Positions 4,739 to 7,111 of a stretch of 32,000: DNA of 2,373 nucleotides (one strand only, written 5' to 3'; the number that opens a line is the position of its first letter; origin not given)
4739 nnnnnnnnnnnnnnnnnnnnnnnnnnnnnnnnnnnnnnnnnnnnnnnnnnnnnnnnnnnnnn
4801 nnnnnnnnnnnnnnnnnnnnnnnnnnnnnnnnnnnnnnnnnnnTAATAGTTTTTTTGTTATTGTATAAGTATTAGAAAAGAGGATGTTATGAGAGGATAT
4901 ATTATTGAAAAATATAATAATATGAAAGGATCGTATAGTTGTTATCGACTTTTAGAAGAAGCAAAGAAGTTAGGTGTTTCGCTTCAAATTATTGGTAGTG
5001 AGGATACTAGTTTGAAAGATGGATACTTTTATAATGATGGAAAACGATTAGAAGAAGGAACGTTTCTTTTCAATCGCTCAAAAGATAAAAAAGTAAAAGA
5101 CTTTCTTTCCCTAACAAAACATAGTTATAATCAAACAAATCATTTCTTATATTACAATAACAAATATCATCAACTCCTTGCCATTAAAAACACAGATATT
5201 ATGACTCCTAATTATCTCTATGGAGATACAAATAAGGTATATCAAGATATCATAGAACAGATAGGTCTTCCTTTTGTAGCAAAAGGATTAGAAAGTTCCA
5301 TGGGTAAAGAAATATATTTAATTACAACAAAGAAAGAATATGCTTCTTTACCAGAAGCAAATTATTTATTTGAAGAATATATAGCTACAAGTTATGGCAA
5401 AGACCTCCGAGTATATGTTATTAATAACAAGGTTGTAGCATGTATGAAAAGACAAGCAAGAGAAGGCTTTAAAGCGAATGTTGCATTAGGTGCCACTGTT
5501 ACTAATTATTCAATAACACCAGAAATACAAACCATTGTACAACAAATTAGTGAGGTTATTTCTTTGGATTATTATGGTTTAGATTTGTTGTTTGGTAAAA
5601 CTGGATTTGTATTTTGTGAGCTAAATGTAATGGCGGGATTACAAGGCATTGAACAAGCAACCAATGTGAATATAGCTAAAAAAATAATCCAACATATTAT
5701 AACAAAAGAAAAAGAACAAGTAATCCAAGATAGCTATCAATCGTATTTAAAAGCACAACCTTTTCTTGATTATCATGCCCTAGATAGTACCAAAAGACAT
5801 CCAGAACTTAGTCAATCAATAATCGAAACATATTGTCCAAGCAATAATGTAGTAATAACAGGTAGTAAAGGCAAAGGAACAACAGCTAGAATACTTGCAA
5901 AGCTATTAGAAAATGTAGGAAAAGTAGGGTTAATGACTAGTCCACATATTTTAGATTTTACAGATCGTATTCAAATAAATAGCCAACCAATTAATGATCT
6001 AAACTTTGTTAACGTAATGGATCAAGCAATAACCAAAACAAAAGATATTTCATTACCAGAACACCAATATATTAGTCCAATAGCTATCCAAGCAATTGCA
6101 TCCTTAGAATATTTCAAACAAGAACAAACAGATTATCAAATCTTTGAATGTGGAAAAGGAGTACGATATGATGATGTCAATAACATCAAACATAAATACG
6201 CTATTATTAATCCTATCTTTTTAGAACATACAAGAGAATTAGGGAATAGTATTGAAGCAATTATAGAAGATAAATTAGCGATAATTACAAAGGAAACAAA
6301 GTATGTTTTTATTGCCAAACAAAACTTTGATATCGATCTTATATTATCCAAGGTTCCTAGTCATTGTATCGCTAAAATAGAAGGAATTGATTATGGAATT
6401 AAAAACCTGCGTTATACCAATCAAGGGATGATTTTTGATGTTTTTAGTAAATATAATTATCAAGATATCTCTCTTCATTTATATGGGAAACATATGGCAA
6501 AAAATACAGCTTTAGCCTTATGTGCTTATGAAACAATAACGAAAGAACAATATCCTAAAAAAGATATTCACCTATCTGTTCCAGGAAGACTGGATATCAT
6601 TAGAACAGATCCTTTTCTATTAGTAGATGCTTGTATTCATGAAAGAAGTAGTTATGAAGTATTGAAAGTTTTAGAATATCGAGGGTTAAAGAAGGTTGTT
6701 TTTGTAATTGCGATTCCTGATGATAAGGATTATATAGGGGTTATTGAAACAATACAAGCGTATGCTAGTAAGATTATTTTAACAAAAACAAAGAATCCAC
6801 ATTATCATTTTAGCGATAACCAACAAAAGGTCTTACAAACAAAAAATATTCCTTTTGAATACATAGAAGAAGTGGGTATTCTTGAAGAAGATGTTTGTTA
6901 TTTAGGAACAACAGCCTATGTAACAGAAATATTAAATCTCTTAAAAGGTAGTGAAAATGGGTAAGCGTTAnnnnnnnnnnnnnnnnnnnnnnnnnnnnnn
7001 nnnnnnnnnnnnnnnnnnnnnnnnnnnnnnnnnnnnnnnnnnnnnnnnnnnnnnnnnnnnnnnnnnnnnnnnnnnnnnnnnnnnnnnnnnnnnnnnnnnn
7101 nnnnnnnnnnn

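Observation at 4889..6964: Single-ORF fusion of a complete RimK-type ATP-grasp ligase and a complete FolC-type Mur ligase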

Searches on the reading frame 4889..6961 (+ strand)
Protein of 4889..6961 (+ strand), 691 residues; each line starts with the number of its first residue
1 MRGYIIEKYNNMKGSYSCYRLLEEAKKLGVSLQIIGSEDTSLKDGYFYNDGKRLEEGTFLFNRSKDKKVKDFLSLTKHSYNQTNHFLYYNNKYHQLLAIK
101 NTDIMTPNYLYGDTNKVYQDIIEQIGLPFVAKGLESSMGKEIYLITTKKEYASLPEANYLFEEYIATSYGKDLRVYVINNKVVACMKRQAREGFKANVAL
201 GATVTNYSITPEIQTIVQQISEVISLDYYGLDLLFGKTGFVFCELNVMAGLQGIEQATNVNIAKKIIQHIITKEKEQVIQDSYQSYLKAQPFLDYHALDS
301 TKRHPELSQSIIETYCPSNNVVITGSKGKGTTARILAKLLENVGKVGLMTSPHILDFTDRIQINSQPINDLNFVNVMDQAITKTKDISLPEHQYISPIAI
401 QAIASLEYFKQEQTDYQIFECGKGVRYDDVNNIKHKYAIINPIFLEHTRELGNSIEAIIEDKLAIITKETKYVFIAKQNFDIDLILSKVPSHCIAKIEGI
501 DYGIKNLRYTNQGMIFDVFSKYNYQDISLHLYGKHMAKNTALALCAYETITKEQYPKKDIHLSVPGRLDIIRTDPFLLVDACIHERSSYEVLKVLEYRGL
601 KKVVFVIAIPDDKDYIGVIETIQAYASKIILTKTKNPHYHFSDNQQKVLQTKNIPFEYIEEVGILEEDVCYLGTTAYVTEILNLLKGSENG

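Call 3: search_protein_families(library=pfam, proteins=[window:4889-6961:+], max_evalue=1)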
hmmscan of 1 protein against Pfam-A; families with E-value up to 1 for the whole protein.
window:4889-6961:+ (691 aa): 7 families
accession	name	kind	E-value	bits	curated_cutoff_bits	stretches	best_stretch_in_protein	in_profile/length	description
PF08443.16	RimK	-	7.8e-36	123.9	21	1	92-270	6-188/188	RimK-like ATP-grasp domain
PF08245.18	Mur_ligase_M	-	7.8e-12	46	24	1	323-546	1-199/200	Mur ligase middle domain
PF02955.21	GSH-S_ATP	-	5.9e-05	23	23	1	154-248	67-162/175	Prokaryotic glutathione synthetase, ATP-grasp domain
PF02655.19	ATP-grasp_3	-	0.00011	22.7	23.2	1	90-246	2-154/160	ATP-grasp domain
PF02222.28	ATP-grasp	-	0.012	15.7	27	1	98-230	2-141/179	ATP-grasp domain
PF19647.4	DUF6150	-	0.024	15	27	1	473-524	24-74/98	Family of unknown function (DUF6150)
PF18070.6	Cas9_PI2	-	0.13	13.5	27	0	88-125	7-46/59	CRISPR-Cas9 PI domain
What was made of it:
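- Checked: Pfam: RimK aa 92-270 (E 7.8e-36) and Mur_ligase_M aa 323-546 (E 7.8e-12) (call 3).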

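Call 4: search_protein_families(library=ncbifam, proteins=[window:4889-6961:+], max_evalue=1)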
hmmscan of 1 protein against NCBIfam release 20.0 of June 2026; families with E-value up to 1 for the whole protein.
window:4889-6961:+ (691 aa): 28 families (the best 25 are shown)
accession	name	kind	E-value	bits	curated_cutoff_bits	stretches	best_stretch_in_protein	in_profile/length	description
TIGR01499.1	folC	subfamily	1.7e-49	169.2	162.65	1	319-652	19-358/400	bifunctional protein FolC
TIGR00768.1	rimK_fam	subfamily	9.3e-43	146.6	143.4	1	17-270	12-276/276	RimK family alpha-L-glutamate ligase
NF047860.1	Tet-DihydfolSynFolCMyb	equivalog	8.8e-40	137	700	1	320-636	65-394/468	bifunctional tetrahydrofolate synthase/dihydrofolate synthase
NF008101.0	PRK10846.1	equivalog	2.8e-27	95.5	360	1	316-625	46-348/422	bifunctional tetrahydrofolate synthase/dihydrofolate synthase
TIGR02144.1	LysX_arch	equivalog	2.3e-25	89.3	275.6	1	21-272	15-277/281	lysine biosynthesis protein LysX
NF007764.0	PRK10446.1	equivalog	1.5e-23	83.5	331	1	95-277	105-293/300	30S ribosomal protein S6--L-glutamate ligase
NF040720.1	MptN_Meth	equivalog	2.3e-22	79.4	350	1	89-271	99-291/291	tetrahydromethanopterin:alpha-L-glutamate ligase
TIGR04443.1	F420_CofF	equivalog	2e-10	40.2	300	1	96-275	97-283/283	coenzyme gamma-F420-2:alpha-L-glutamate ligase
TIGR02068.2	cya_phycin_syn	equivalog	2.5e-10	39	850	2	100-189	222-315/862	cyanophycin synthetase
NF009110.0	PRK12458.1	subfamily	3.3e-10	39.5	408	1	104-284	145-338/349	glutathione synthetase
TIGR01143.1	murF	subfamily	3.5e-10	39.4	288.6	2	433-550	148-268/418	UDP-N-acetylmuramoyl-tripeptide--D-alanyl-D-alanine ligase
TIGR01085.1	murE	subfamily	4.4e-10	39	257.3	1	264-610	31-367/472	UDP-N-acetylmuramyl-tripeptide synthetase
NF003573.0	PRK05246.1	equivalog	1.6e-08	33.7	272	1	157-274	193-313/316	glutathione synthase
NF010623.0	PRK14016.1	subfamily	3e-08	32.3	877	2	119-189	242-316/871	cyanophycin synthetase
NF001126.0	PRK00139.1-4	equivalog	1.4e-07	30.4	373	2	388-614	147-381/486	UDP-N-acetylmuramoyl-L-alanyl-D-glutamate--2,6-diaminopimelate ligase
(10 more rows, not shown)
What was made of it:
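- On RimK family alpha-L-glutamate ligase (TIGR00768): 146.6 bits against a cut-off of 143.4, aa 17-270 (call 4).
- On RimK proper (S6--L-glutamate ligase, NF007764): 83.5 bits against a cut-off of 331 (call 4).
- On FolC / FPGS-DHFS (TIGR01499 and equivalogs NF008101, NF047860): 169.2 bits against 162.65 (call 4). 137 against 700 and 95.5 against 360 bits (call 4).
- On Cyanophycin synthetase CphA1 (TIGR02068): 39 against 850 bits (call 4).
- On Peptidoglycan Mur ligases MurC-F: MurE, MurF, MurC and MurD score 18-39 bits against cut-offs of 212-335 (call 4).
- Closest known: RimK. Same: Family model passed at 146.6 against 143.4 bits (call 4).
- Closest known: RimK. Different: The RimK equivalog model is failed (83.5 against 331, call 4).
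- Closest known: CofF and MptN. Same: Both models hit the N half (79.4 and 40.2 bits; call 4).
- Checked: NCBIfam: TIGR00768 rimK_fam aa 17-270, 146.6 bits against a cut-off of 143.4; TIGR01499 folC aa 319-652, 169.2 bits against a cut-off of 162.65 (call 4).
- Each half passes its subfamily model (call 4).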

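Call 7: find_homologous_proteins(query=window:4889-6961:+, max_evalue=0.00001)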
Query window:4889-6961:+ (691 aa): 694 proteins with E <= 0.00001 among 8000 candidates; the best 120 are listed.
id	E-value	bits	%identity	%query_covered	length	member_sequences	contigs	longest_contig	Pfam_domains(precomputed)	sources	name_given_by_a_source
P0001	0.0e+0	1541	100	100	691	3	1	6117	PF08245.19,PF08443.17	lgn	-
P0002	1.6e-282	957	63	99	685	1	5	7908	PF08245.19,PF08443.17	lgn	-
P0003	2.9e-168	580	42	96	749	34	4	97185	PF02955.22,PF02875.27,PF08245.19,PF08443.17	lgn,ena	-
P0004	2.1e-159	550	41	99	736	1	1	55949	PF02955.22,PF02875.27,PF08245.19,PF08443.17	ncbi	-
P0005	3.6e-159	549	41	99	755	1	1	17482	PF02955.22,PF02875.27,PF08245.19,PF08443.17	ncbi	-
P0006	5.1e-154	532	40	99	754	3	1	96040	PF08245.19,PF08443.17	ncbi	-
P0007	1.0e-149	518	40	96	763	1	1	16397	PF08245.19,PF08443.17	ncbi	-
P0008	7.6e-122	426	34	98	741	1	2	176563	PF02955.22,PF08245.19,PF08443.17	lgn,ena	-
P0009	2.2e-101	359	44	58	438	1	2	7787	PF02875.27,PF08245.19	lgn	-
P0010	3.3e-100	355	44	58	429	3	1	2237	PF02875.27,PF08245.19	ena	-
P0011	6.9e-100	354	45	58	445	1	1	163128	PF08245.19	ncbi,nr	ncbi:MAG: Mur ligase family protein [Schaedlerella sp.]|nr:Mur ligase family protein [Schaedlerella 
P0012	2.1e-99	352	42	60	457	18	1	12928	PF08245.19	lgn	-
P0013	2.1e-99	352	42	60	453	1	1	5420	PF08245.19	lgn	-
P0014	6.7e-99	350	42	60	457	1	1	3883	PF08245.19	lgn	-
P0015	8.7e-99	350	42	61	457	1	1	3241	PF08245.19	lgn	-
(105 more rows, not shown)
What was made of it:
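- Eight fused clusters exist (call 7).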

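Call 8: search_solved_structures(query=window:4889-6961:+, max_evalue=0.001)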
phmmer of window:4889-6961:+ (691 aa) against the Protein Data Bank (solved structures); distinct sequences matched with E-value up to 0.001: 19.
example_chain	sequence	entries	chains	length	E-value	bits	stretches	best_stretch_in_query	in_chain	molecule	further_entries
1fgs_A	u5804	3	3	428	3.7e-20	75.2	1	321-632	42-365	FOLYLPOLYGLUTAMATE SYNTHETASE | FOLYLPOLYGLUTAMATE SYNTHASE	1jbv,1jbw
7qyr_A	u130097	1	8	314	5.1e-20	74.8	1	109-270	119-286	Probable alpha-L-glutamate ligase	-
2gca_A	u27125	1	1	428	6.3e-20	74.4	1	321-632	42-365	Folylpolyglutamate synthase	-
2gcb_A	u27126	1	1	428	1.2e-19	73.5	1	321-632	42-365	Folylpolyglutamate synthase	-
5zct_A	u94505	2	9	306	1.5e-19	73.2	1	95-270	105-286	Ribosomal protein S6--L-glutamate ligase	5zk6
2gc6_A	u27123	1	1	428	1.7e-19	73.1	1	321-632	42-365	Folylpolyglutamate synthase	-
4iwx_A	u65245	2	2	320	1.7e-19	73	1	95-270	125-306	Ribosomal protein S6 modification protein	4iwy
2gc5_A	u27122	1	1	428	4.3e-19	71.7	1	321-632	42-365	Folylpolyglutamate synthase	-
7qys_A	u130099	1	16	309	5.3e-18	68.1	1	116-270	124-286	Probable alpha-L-glutamate ligase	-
2vor_A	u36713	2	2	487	7e-18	67.7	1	320-637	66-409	FOLYLPOLYGLUTAMATE SYNTHASE PROTEIN FOLC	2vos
1o5z_A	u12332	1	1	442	8.1e-18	67.5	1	318-644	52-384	folylpolyglutamate synthase/dihydrofolate synthase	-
1w78_A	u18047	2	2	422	2.2e-17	66.1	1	322-624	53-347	FOLC BIFUNCTIONAL PROTEIN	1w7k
6k8c_A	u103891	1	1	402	7.5e-17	64.3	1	285-666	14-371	Folylpolyglutamate synthase (FolC)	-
3n2a_A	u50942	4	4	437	2.3e-15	59.4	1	321-619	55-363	Bifunctional folylpolyglutamate synthase/dihydrofolate synthase | Dihydrofolate:folylpolyglutamate synthetase | Dihydrofolate synthase / folylpolyglutamate synt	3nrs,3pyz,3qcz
3vpb_A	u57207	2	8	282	1.9e-11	46.4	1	158-270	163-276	Putative acetylornithine deacetylase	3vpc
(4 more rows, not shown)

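Call 9: find_encoding_contigs(protein=P0003, flank=8000, max_places=3)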
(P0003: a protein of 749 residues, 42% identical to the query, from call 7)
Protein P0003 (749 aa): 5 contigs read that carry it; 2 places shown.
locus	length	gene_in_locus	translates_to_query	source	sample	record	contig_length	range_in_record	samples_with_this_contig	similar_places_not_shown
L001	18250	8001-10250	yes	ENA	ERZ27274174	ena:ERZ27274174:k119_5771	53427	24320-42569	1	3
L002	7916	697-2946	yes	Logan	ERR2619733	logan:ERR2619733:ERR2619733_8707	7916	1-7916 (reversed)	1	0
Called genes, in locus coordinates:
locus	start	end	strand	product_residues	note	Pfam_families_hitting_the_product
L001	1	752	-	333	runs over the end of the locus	PF02653:BPD_transp_2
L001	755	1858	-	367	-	PF02653:BPD_transp_2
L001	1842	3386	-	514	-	PF00005:ABC_tran, PF13304:AAA_21 (faint), PF00005:ABC_tran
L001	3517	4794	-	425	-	PF02608:Bmp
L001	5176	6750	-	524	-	PF14264:Glucos_trans_II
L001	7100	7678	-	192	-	PF00156:Pribosyltran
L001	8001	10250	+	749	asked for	PF08443:RimK, PF02955:GSH-S_ATP, PF08245:Mur_ligase_M, PF02875:Mur_ligase_C (weak)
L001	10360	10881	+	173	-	-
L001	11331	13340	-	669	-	PF03415:Peptidase_C11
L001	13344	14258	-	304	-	PF09851:SHOCT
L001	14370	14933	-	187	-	-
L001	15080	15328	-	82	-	-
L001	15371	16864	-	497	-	PF01938:TRAM, PF05958:tRNA_U5-meth_tr, PF02475:TRM5-TYW2_MTfase (weak), PF13847:Methyltransf_31, PF13649:Methyltransf_25 (weak)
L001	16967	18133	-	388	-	PF00753:Lactamase_B (weak), PF19583:ODP, PF00258:Flavodoxin_1, PF12724:Flavodoxin_5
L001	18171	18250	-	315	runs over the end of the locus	PF01336:tRNA_anti-codon (faint), PF01966:HD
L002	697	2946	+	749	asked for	PF08443:RimK, PF02955:GSH-S_ATP, PF08245:Mur_ligase_M, PF02875:Mur_ligase_C (weak)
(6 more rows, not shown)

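Call 10: find_encoding_contigs(protein=P0011, flank=8000, max_places=2)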
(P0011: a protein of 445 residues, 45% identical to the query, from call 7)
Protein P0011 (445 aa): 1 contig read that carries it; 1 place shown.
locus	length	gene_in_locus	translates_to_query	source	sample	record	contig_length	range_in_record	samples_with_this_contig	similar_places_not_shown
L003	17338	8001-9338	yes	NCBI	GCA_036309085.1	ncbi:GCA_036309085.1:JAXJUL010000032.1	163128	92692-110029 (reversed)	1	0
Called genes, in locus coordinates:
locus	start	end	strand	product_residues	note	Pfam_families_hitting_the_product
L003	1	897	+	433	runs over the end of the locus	PF01266:DAO, PF01494:FAD_binding_3 (weak), PF07992:Pyr_redox_2 (faint), PF13450:NAD_binding_8 (weak), PF13738:Pyr_redox_3 (faint), PF00355:Rieske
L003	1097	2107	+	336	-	PF01757:Acyl_transf_3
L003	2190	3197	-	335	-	PF00226:DnaJ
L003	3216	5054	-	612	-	PF00012:HSP70, PF06723:MreB_Mbl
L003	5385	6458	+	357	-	-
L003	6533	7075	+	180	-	PF11518:DUF3221 (faint)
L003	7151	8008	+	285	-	PF14397:ATPgrasp_ST (faint), PF02655:ATP-grasp_3 (faint), PF08443:RimK, PF02955:GSH-S_ATP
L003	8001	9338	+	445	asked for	PF08245:Mur_ligase_M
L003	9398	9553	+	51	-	-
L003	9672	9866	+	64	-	-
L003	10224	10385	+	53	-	-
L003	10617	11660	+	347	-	PF07451:SpoVAD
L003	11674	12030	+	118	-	PF03862:SpoVAC_SpoVAEB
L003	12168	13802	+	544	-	PF02690:Na_Pi_cotrans, PF01895:PhoU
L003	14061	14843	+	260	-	PF00005:ABC_tran, PF13304:AAA_21 (faint)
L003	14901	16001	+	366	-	PF13379:NMT1_2 (faint), PF09084:NMT1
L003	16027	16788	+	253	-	PF00528:BPD_transp_1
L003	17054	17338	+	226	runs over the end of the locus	PF00072:Response_reg, PF00486:Trans_reg_C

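Call 14: find_related_loci(query=A1, collection=genome_contigs, flank=6000)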
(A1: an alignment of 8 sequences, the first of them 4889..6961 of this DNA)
Query A1 (691 aa) in genome_contigs; peptide patterns used: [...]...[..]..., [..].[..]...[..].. (x = any residue, [..] = any of these).
173 stretches matched a pattern; 137 encode a relative of the query (tblastn E <= 1e-3); the best 80 are kept; 80 distinct loci.
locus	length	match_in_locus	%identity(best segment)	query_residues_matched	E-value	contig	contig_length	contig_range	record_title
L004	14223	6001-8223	40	1-681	8e-166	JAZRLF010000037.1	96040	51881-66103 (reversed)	MAG: Lachnospiraceae bacterium isolate T1900045442_YK20190133.MAGScoT_cleanbin_000010 SGB_7121_k141_73286, whole genome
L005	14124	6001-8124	41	3-684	2e-172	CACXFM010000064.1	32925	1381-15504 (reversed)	MAG: uncultured Lachnospiraceae bacterium isolate RUG11216 genome assembly, contig: RUG11216_asm_64, whole genome shotgu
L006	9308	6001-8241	41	1-684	2e-171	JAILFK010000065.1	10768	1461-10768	MAG: Lachnospiraceae bacterium isolate RUI070 k141_6532416_flag=0_multi=23.9567_len=10768, whole genome shotgun sequence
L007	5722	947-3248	42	1-688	7e-105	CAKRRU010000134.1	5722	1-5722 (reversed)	MAG: uncultured Acetatifactor sp. isolate REFINED_METABAT215_TOP10_CONTIGS_1500_ASSEMBLY_K77_MERGED__Hadza_MoBio_hadza-E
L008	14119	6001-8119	45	1-681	1e-161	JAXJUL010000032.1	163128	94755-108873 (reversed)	MAG: Schaedlerella sp. isolate DOME_MAG_503 503_C0108_k141_670893, whole genome shotgun sequence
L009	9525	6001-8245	42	1-688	1e-160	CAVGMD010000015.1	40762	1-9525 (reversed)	Bacteroidaceae bacterium isolate G02649-L1_cleanbin_000051 genome assembly, contig: Spades_G02649-L1_contig_586, whole g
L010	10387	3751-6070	41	1-688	2e-102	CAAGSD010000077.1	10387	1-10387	MAG TPA_asm: Lachnospiraceae bacterium, isolate HGM12151, WGS project CAAGSD010000000 data, contig: SRS883029_98_k99_116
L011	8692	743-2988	40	1-688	3e-102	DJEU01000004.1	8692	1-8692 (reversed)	MAG TPA_asm: Lachnoclostridium sp. UBA5890 UBA5890_contig_13185, whole genome shotgun sequence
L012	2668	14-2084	41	49-688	3e-149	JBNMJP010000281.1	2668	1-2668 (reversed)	MAG: Jutongia sp. isolate CM_BacJut1962.66 k141_366545_length_2668_cov_4.9652, whole genome shotgun sequence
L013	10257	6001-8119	43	1-681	2e-155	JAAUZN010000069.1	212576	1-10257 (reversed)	MAG: Lachnospiraceae bacterium isolate Mgla_MAG_5-bin_23 c_000000037343, whole genome shotgun sequence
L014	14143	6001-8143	42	1-689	2e-160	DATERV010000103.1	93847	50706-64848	MAG TPA_asm: Lachnospiraceae bacterium isolate SMAG_U9084 k141_578923, whole genome shotgun sequence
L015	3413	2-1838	42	94-681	2e-137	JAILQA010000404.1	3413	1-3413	MAG: Treponema sp. isolate RUI346 k141_13674447_flag=1_multi=7.0000_len=3413, whole genome shotgun sequence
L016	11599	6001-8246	41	1-688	6e-101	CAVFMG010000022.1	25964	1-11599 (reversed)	Odoribacter splanchnicus isolate H07606-L1_cleanbin_000049 genome assembly, contig: Spades_H07606-L1_contig_1495, whole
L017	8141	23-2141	43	1-681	3e-160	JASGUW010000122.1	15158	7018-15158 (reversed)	MAG: Bacillota bacterium isolate MAG87_KBP c_000000044199, whole genome shotgun sequence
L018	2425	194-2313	42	1-681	4e-158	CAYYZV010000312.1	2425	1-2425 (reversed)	MAG TPA_asm: uncultured Roseburia sp. isolate SRP315200_co1_490 genome assembly, contig: NODE_117469_length_2425_cov_12.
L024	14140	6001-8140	42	1-681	5e-164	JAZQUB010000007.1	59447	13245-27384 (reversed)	MAG: Lachnospiraceae bacterium isolate T1900045184_TC20190180.MAGScoT_cleanbin_000012 SGB_5256_k141_2678387, whole genom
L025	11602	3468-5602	43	3-687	8e-156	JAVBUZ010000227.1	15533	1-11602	MAG: Lachnospiraceae bacterium isolate EPI_MAG_00295 c_000000149478, whole genome shotgun sequence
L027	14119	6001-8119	43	1-681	3e-158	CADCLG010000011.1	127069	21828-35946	MAG: uncultured Spirochaetaceae bacterium isolate RUG14753 genome assembly, contig: RUG14753_asm_11, whole genome shotgu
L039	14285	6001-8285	41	2-681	2e-144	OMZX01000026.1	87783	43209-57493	uncultured Clostridiales bacterium isolate RUG117 genome assembly, contig: scaffold_1994, whole genome shotgun sequence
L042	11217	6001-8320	40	1-688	7e-96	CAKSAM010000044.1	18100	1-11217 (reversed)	MAG: uncultured Acetatifactor sp. isolate REFINED_METABAT215_TOP10_CONTIGS_1500_ASSEMBLY_K77_MERGED__Hadza_MoBio_hadza-I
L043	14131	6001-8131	39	1-684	2e-157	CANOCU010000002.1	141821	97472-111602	MAG TPA_asm: uncultured Lachnospiraceae bacterium isolate SRR13921779_bin.86_metawrap_v1.3_MAG genome assembly, contig:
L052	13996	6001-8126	42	1-684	1e-155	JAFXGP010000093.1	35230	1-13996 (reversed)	MAG: Lachnospiraceae bacterium isolate RGIG6397 Sheep_Rectum-5__c575763, whole genome shotgun sequence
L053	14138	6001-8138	40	1-684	5e-154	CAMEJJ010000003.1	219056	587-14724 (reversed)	MAG: uncultured Lachnospiraceae bacterium isolate SRR11489746_bin.3_metaWRAP_v1.3_MAG genome assembly, contig: ERZ114667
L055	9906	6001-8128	40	1-684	1e-148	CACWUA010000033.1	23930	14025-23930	MAG: uncultured proteobacterium isolate RUG10918 genome assembly, contig: RUG10918_asm_33, whole genome shotgun sequence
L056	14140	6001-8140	41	1-687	7e-148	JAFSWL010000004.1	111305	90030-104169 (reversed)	MAG: Alphaproteobacteria bacterium isolate RGIG3536 Goat_Rumen.Co__c34732, whole genome shotgun sequence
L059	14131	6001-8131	42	1-684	1e-153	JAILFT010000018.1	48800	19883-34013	MAG: Butyrivibrio sp. isolate RUI079 k141_2776529_flag=0_multi=34.9529_len=48800, whole genome shotgun sequence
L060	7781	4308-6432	42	1-683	3e-147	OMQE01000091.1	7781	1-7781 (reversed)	uncultured Rhodospirillaceae bacterium isolate RUG769 genome assembly, contig: k87_20145162, whole genome shotgun sequen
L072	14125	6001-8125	38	1-683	2e-142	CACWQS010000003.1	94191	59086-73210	MAG: uncultured proteobacterium isolate RUG10838 genome assembly, contig: RUG10838_asm_3, whole genome shotgun sequence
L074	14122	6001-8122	39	1-683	2e-139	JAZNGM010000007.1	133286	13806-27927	MAG: Lachnospiraceae bacterium isolate T1900044705_TS20190171.MAGScoT_cleanbin_000009 SGB_1807_k141_1181127, whole genom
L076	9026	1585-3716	36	1-681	1e-136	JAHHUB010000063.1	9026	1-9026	MAG: Oscillospiraceae bacterium isolate MAG097 MAG097_63, whole genome shotgun sequence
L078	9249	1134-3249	38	1-680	4e-141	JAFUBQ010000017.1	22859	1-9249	MAG: Alphaproteobacteria bacterium isolate RGIG4347 Roe_deer_Jejunum-1__c165774, whole genome shotgun sequence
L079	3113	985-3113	37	1-680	6e-135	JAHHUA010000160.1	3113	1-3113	MAG: Oscillospiraceae bacterium isolate MAG096 MAG096_160, whole genome shotgun sequence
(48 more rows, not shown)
